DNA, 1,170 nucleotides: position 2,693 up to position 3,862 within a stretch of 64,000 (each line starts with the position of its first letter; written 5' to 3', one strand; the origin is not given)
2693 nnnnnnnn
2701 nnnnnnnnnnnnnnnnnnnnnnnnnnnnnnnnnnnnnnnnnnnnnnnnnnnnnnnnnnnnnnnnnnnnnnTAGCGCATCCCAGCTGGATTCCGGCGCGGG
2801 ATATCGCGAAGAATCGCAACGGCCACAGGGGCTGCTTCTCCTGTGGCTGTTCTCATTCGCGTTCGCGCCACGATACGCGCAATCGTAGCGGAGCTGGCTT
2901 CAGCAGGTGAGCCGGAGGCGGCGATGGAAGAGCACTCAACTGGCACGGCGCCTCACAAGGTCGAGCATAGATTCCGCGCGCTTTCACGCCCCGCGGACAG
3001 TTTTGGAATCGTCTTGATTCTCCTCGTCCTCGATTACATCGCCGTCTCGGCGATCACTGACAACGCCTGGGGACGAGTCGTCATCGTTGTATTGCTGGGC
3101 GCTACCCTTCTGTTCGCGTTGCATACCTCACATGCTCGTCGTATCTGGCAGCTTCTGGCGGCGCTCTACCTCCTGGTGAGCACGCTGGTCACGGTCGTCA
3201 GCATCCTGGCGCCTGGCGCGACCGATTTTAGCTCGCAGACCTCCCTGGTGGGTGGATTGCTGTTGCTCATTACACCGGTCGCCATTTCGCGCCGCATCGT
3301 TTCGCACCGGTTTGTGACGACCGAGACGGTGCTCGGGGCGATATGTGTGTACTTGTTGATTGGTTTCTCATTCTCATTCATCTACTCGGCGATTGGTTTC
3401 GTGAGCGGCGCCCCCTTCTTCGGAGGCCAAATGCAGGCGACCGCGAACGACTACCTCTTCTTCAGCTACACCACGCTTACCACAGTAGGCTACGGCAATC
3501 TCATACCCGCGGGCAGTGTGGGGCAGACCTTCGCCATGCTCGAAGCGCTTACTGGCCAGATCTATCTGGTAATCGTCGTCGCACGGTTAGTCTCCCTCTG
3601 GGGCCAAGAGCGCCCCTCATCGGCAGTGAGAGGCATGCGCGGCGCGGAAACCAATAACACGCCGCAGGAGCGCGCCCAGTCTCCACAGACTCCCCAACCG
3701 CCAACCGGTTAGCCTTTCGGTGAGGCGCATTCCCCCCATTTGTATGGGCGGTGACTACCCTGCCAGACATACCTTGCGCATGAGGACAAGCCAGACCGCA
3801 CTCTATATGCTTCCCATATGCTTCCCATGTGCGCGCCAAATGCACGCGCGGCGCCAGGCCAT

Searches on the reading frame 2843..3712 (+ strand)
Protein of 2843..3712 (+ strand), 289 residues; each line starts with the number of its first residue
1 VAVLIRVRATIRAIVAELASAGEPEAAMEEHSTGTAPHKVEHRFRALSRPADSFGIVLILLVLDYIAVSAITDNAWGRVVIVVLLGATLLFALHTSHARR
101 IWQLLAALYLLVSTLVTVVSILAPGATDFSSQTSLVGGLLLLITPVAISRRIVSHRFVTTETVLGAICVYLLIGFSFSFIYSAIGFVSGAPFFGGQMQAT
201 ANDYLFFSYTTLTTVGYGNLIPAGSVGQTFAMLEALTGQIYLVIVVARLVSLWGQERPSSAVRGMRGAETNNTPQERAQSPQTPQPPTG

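Call 76: search_protein_families(library=pfam, proteins=[window:2843-3712:+], max_evalue=0.0001)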
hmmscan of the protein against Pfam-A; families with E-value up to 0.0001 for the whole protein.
window:2843-3712:+ (289 aa): 1 family
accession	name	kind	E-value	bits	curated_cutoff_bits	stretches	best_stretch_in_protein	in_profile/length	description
PF07885.22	Ion_trans_2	-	2.4e-10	40.6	22.5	1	177-251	13-75/79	Ion channel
